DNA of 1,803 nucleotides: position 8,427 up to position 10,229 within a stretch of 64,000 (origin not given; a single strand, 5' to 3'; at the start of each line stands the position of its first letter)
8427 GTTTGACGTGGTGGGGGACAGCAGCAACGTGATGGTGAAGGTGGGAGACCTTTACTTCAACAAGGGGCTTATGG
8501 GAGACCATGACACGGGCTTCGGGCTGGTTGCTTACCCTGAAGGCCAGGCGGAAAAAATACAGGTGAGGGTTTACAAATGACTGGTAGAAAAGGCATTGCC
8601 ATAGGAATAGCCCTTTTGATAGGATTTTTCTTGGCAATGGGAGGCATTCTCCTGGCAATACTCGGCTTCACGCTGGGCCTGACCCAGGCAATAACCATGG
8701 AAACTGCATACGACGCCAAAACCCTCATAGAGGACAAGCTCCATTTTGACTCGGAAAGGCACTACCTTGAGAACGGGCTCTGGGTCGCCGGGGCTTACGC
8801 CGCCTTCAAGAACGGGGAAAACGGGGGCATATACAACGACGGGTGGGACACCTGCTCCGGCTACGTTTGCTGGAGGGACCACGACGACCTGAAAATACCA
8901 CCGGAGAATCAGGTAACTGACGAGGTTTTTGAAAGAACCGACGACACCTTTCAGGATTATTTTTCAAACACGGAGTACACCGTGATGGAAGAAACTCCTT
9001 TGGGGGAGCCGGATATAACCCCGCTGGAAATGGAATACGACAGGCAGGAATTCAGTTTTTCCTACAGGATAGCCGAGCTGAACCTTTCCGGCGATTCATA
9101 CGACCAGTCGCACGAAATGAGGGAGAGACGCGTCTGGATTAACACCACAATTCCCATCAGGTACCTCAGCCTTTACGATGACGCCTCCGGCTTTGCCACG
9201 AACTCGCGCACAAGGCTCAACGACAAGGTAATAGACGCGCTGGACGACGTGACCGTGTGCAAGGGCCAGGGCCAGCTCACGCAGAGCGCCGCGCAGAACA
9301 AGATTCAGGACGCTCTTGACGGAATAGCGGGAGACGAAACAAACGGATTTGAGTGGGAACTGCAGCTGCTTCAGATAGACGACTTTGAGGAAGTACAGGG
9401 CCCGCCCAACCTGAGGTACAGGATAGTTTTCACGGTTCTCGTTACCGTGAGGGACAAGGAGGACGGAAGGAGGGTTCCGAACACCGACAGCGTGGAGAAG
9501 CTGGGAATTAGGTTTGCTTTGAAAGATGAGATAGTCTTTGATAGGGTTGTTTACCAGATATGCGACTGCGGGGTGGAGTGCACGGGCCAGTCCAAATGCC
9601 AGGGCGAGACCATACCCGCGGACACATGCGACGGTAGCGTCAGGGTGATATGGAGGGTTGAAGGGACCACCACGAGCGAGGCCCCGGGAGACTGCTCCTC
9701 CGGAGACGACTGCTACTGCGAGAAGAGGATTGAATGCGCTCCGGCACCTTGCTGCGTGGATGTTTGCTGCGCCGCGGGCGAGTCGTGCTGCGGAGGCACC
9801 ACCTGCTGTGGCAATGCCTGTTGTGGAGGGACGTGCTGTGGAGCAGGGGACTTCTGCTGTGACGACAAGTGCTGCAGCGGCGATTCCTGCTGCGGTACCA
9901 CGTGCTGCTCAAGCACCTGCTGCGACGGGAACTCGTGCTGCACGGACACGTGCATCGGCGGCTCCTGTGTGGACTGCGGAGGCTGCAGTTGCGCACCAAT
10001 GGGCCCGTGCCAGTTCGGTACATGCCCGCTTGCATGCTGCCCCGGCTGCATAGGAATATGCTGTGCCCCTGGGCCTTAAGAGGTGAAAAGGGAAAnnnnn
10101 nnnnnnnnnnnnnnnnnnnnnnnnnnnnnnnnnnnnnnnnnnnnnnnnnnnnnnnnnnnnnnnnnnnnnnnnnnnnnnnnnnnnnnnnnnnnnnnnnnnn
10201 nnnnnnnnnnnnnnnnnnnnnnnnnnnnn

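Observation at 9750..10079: C-terminal domain made almost entirely of CC dipeptide repeats in a pilin-like secreted protein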

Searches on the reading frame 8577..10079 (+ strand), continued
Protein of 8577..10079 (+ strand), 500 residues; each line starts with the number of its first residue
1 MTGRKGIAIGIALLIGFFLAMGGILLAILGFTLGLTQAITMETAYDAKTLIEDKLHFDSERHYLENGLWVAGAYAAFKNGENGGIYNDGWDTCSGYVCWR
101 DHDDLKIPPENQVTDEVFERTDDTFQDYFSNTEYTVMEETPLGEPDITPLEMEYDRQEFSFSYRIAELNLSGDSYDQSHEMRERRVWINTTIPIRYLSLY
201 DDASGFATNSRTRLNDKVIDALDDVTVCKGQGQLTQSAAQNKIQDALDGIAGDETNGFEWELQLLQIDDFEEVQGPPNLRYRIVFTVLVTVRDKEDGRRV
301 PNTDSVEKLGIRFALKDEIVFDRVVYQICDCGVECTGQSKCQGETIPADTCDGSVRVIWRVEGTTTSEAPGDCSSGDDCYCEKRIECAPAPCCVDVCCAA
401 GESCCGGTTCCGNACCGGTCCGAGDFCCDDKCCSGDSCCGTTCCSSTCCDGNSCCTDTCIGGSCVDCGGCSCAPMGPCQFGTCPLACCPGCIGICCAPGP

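Call 68: fold_search(model_id=the predicted structure, library=pdb)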
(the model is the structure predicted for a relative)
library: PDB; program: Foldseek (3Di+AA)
matches with E <= 10: 983; with E <= 0.001: 0
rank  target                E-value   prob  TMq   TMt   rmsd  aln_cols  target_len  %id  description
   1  2x7e_A                1.0e-02  0.23  0.09  0.13  22.2       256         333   10  Crystal structure of human kinesin Eg5 in complex with (R)-fluorastrol (released 2010-07-14)
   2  1q0b_B                1.8e-02  0.25  0.10  0.14  22.2       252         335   10  Crystal structure of the motor protein KSP in complex with ADP and monastrol (released 2004-01-13)
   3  5afu_L                2.4e-02  0.18  0.09  0.15  22.1       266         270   10  Cryo-EM structure of dynein tail-dynactin-BICD2N complex (released 2015-03-11)
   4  3e99                  2.7e-02  0.13  0.07  0.16  16.8       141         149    9  Crystal structure of the beta subunit of the benzoate 1,2-dioxygenase (benb, bmaa0186) from burkholderia mallei atcc 233 (released 2008-09-16)
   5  2x2r_A                3.1e-02  0.18  0.10  0.13  22.3       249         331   12  Crystal structure of human kinesin Eg5 in complex with (R)-2-amino-3-((4-chlorophenyl)diphenylmethylthio)propanoic aci (released 2011-01-26)
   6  2ieh_A                3.7e-02  0.20  0.10  0.14  22.3       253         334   11  Crystal structure of human kinesin Eg5 in complex with (R)-mon97, a new monastrol-based inhibitor that binds as (R)-en (released 2007-01-23)
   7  6zyx_Y                4.4e-02  0.08  0.10  0.06  34.3       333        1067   10  Outer Dynein Arm-Shulin complex - Shulin region from Tetrahymena thermophila (released 2021-01-20)
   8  6zyw_Y                4.4e-02  0.08  0.10  0.06  34.3       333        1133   10  Outer Dynein Arm-Shulin complex - overall structure (Tetrahymena thermophila) (released 2021-01-20)
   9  4a28_A                4.7e-02  0.15  0.09  0.13  22.8       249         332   13  Eg5-2 (released 2012-10-31)
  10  8s7l_C                4.9e-02  0.08  0.07  0.13  22.4       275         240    9  Crystal structure of a double mutant of VirB8-like OrfG central and C-terminal domains of Streptococcus thermophilus I (released 2025-03-12)
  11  3aa6_B                5.2e-02  0.11  0.10  0.17  22.1       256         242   10  Crystal structure of Actin capping protein in complex with the Cp-binding motif derived from CD2AP (released 2010-08-04)
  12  7oha_M                6.2e-02  0.33  0.08  0.28  13.3       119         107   15  nucleosome with TBP and TFIIA bound at SHL +2 (released 2021-07-28)
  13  3ub1_C                6.6e-02  0.08  0.09  0.15  20.2       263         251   10  Ntf2 like protein involved in plasmid conjugation (released 2012-02-08)
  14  7dsa_B                6.9e-02  0.18  0.08  0.15  20.7       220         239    9  Crystal structure of actin capping protein in complex with V-1 (space group P62) (released 2021-03-03)
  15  7pdz_E                7.8e-02  0.16  0.10  0.15   9.7       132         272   11  Structure of capping protein bound to the barbed end of a cytoplasmic actin filament (released 2021-09-01)
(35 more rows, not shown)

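Call 81: search_protein_families(library=pfam, proteins=[P0003, L006:2057-3727:+], max_evalue=1)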
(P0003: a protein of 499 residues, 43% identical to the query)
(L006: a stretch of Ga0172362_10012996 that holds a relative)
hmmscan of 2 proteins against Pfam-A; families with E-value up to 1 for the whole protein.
P0003 (499 aa): 0 families

L006:2057-3727:+ (557 aa): 0 families

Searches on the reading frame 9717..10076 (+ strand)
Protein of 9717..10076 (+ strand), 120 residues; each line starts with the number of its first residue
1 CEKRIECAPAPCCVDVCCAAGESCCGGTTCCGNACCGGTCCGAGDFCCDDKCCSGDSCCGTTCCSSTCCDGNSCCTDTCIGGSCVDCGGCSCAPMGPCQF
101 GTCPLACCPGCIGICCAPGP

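Call 25: search_solved_structures(query=window:9735-10076:+, max_evalue=10, show_alignments=2)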
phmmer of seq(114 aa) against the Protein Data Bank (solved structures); distinct sequences matched with E-value up to 10: 1.
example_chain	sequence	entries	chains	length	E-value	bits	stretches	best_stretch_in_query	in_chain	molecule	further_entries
7bps_A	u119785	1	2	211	0.66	13.1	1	31-98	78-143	Testis-expressed protein 101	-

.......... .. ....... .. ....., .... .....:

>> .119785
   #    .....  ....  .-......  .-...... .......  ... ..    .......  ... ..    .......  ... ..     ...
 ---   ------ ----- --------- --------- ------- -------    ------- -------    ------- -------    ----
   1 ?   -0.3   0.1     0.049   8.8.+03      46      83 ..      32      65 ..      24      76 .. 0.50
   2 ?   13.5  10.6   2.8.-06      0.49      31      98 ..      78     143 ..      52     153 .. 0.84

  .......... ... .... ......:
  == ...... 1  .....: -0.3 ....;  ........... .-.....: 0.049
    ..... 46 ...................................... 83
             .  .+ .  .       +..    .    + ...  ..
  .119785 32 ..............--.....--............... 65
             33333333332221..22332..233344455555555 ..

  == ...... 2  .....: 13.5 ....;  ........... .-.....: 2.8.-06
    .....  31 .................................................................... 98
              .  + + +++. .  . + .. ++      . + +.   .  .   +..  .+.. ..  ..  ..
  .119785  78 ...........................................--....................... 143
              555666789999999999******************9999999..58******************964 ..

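Call 27: find_homologous_proteins(query=window:9717-10076:+, max_evalue=0.01)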
Query window:9717-10076:+: 9 candidates shared short words with the query, none scored E <= 0.01.
